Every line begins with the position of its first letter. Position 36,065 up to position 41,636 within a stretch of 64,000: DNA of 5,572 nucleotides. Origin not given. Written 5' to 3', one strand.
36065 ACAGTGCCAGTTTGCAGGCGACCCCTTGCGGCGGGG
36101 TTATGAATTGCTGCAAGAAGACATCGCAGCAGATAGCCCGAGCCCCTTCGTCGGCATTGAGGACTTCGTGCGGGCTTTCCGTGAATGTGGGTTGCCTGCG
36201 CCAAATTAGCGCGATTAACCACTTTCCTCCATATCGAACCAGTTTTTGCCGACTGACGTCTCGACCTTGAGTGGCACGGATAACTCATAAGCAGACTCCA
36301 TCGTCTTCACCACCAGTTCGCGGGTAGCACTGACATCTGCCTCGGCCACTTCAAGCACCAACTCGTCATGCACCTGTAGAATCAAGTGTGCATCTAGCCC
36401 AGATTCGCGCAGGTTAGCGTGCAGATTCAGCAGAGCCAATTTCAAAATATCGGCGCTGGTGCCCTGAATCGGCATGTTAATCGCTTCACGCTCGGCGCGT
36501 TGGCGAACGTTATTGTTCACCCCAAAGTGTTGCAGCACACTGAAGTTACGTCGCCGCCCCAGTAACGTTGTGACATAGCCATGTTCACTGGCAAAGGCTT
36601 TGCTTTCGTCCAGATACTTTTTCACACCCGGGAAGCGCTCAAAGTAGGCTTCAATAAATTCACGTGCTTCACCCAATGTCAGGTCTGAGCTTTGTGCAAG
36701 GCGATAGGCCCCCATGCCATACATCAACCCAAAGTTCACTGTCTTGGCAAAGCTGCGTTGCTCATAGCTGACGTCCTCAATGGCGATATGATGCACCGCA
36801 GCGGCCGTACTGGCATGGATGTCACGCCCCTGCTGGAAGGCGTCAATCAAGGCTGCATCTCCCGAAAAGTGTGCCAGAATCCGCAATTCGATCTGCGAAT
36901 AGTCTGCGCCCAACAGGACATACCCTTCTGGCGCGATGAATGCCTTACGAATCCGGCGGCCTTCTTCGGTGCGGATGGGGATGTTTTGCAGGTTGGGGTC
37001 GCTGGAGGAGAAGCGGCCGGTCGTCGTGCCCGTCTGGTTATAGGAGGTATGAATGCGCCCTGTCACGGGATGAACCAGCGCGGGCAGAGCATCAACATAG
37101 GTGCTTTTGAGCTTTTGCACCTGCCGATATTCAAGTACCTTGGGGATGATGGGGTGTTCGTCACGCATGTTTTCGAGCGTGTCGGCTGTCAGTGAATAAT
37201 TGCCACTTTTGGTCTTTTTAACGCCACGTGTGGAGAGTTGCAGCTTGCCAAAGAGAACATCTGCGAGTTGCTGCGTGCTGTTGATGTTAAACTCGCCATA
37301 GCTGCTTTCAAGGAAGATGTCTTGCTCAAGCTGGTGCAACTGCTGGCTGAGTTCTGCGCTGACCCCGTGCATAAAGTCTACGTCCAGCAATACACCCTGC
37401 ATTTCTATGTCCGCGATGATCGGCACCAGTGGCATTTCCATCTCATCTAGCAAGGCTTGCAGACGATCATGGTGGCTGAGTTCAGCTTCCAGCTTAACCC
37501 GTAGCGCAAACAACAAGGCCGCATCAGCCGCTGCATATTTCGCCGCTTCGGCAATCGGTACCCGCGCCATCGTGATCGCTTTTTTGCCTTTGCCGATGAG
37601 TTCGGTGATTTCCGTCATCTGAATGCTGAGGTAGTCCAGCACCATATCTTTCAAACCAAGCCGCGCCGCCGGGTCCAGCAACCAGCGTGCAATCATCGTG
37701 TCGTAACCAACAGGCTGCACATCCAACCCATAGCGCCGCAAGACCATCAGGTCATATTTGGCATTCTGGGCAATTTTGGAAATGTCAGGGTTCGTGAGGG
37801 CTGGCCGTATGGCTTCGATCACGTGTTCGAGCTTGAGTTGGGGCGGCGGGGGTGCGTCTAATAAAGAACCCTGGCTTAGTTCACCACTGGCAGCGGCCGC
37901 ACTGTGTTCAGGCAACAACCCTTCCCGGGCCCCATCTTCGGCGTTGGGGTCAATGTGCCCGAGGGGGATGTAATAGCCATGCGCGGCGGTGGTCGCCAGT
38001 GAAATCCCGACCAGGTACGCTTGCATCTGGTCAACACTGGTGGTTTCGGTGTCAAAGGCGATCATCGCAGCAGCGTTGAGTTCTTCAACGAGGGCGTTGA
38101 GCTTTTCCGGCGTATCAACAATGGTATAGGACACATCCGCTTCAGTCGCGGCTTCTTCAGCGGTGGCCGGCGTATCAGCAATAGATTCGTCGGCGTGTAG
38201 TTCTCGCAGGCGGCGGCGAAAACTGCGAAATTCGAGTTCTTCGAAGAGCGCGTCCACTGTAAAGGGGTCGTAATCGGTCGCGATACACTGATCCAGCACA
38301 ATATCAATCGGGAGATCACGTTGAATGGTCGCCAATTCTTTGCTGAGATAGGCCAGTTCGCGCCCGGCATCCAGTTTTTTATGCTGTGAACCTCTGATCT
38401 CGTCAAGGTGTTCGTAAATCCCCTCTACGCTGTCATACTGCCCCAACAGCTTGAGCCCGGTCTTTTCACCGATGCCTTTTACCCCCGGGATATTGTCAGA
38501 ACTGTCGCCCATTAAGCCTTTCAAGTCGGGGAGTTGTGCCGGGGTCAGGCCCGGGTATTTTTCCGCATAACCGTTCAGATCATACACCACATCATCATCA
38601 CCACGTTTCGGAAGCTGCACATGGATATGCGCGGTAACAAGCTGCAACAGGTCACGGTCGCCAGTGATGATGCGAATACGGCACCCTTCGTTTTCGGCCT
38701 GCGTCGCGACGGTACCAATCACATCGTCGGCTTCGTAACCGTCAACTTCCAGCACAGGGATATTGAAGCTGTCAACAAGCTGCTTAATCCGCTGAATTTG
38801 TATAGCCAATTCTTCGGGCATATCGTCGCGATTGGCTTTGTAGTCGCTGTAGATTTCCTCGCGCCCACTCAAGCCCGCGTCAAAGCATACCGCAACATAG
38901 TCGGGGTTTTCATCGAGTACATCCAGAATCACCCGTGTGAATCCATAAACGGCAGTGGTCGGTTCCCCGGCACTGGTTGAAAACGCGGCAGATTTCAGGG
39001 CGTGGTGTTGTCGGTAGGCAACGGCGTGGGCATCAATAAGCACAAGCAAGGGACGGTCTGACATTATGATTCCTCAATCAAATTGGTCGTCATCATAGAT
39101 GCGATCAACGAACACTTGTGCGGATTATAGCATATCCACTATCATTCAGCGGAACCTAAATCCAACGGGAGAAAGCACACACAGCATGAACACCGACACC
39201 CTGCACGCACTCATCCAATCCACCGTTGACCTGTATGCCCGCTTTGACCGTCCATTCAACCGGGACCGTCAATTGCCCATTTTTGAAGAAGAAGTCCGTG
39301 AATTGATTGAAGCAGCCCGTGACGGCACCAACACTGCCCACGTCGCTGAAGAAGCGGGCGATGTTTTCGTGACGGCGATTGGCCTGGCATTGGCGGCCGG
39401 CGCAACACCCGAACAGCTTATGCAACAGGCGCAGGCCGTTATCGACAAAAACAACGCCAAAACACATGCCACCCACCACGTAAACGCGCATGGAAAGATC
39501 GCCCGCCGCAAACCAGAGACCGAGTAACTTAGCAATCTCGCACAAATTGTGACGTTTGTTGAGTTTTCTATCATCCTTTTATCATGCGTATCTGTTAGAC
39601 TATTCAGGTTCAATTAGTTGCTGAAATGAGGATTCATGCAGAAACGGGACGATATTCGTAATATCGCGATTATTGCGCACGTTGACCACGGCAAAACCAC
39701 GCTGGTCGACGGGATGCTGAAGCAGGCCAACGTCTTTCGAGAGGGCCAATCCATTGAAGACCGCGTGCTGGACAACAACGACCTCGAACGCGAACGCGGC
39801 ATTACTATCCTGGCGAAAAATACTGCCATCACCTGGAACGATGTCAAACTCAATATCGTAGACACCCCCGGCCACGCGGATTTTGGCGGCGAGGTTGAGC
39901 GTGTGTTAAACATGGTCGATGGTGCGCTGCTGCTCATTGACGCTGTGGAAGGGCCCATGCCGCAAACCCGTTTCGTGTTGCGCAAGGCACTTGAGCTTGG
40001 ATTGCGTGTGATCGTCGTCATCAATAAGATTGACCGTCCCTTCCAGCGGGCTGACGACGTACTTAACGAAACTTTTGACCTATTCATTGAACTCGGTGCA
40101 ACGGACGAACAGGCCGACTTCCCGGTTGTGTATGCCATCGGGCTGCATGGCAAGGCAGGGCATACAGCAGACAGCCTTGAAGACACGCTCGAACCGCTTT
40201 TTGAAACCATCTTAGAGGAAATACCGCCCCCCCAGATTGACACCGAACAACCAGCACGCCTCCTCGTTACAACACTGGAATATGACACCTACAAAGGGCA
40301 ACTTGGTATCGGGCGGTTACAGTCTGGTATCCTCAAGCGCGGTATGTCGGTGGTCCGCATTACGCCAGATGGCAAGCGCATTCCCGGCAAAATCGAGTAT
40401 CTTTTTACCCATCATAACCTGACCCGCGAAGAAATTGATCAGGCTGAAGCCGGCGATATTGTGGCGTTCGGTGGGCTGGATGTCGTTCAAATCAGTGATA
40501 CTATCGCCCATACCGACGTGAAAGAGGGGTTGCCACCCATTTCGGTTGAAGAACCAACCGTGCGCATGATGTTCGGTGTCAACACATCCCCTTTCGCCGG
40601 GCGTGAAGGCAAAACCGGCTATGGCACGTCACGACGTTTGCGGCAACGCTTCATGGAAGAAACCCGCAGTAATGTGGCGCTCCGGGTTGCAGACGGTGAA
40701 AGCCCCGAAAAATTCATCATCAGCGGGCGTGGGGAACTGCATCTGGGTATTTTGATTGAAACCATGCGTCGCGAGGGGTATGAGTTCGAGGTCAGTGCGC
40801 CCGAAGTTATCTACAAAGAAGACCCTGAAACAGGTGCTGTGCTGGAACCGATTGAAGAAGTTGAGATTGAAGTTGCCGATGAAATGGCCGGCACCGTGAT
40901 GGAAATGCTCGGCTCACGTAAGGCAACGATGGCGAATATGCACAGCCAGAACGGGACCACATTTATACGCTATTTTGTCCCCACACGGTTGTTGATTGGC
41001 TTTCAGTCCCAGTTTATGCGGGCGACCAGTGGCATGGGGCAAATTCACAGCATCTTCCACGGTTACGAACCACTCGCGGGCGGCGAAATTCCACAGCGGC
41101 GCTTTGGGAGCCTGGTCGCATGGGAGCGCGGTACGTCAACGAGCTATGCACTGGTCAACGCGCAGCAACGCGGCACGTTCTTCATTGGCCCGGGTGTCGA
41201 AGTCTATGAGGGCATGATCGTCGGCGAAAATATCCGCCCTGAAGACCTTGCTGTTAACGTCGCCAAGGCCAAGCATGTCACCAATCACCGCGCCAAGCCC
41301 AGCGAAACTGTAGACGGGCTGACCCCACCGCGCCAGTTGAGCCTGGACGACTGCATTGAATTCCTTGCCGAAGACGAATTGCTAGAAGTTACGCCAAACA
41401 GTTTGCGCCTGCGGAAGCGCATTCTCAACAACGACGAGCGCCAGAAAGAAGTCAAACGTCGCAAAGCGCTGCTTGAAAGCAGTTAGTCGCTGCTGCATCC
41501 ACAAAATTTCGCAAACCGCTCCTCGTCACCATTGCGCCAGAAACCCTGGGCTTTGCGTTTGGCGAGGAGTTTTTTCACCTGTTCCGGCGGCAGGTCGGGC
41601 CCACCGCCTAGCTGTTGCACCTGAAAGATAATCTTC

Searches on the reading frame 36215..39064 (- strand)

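Call 58: search_protein_families(library=pfam, proteins=[window:36215-39064:-], max_evalue=0.00001)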
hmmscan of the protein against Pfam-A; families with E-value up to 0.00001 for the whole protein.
window:36215-39064:- (949 aa): 5 families
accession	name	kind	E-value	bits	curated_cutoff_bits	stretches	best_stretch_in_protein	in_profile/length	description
PF00476.26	DNA_pol_A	-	1.1e-152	508.9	34.3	1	565-943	4-380/381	DNA polymerase family A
PF02739.22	5_3_exonuc_N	-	6e-52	176.1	34.3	1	7-170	2-163/164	5'-3' exonuclease, N-terminal resolvase-like domain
PF01367.25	5_3_exonuc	-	3.8e-33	114.3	40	1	174-266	2-95/97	5'-3' exonuclease, C-terminal SAM fold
PF01612.26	DNA_pol_A_exo1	-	4.5e-30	105.2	23.6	1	313-529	1-172/173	3'-5' exonuclease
PF22619.2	DNA_polI_exo1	-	8.1e-06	26.1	27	0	418-496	39-118/140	DNA polymerase I, ribonuclease H-like domain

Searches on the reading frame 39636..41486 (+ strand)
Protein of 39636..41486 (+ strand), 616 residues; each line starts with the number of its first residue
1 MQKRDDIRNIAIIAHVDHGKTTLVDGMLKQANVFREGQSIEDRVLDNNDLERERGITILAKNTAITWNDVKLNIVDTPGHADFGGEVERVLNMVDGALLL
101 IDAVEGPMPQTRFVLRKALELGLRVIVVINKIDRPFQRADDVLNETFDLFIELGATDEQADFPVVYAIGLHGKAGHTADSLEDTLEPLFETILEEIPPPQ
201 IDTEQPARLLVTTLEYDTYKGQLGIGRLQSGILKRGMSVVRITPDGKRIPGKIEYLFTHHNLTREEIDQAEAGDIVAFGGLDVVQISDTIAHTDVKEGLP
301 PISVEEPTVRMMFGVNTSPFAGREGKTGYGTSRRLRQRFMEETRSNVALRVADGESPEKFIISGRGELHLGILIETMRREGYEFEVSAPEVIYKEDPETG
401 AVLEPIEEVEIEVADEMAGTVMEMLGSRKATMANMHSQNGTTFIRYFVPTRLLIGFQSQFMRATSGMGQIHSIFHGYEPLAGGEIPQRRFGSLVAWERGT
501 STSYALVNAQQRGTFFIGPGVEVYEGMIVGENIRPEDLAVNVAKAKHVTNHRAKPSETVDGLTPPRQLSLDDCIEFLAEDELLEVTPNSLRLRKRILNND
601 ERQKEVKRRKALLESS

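Call 58: search_protein_families(library=pfam, proteins=[window:39636-41486:+], max_evalue=0.00001)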
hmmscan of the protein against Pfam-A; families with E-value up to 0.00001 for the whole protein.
window:39636-41486:+ (616 aa): 5 families
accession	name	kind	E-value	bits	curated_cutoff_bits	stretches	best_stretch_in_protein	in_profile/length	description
PF00009.33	GTP_EFTU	-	3.5e-55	186.9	26.5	1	6-197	2-187/188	Elongation factor Tu GTP binding domain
PF21018.2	BipA_C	-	6.4e-42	142.2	23.8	1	491-598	2-109/110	TypA/BipA C-terminal domain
PF00679.30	EFG_C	-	1.5e-20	73.4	27.9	1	402-482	2-83/89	Elongation factor G C-terminus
PF03144.31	GTP_EFTU_D2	-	1.3e-10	41.9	30.3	1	221-291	1-73/73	Elongation factor Tu domain 2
PF22042.2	EF-G_D2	-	7.1e-10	39.3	27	1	207-291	2-82/84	Elongation factor G domain 2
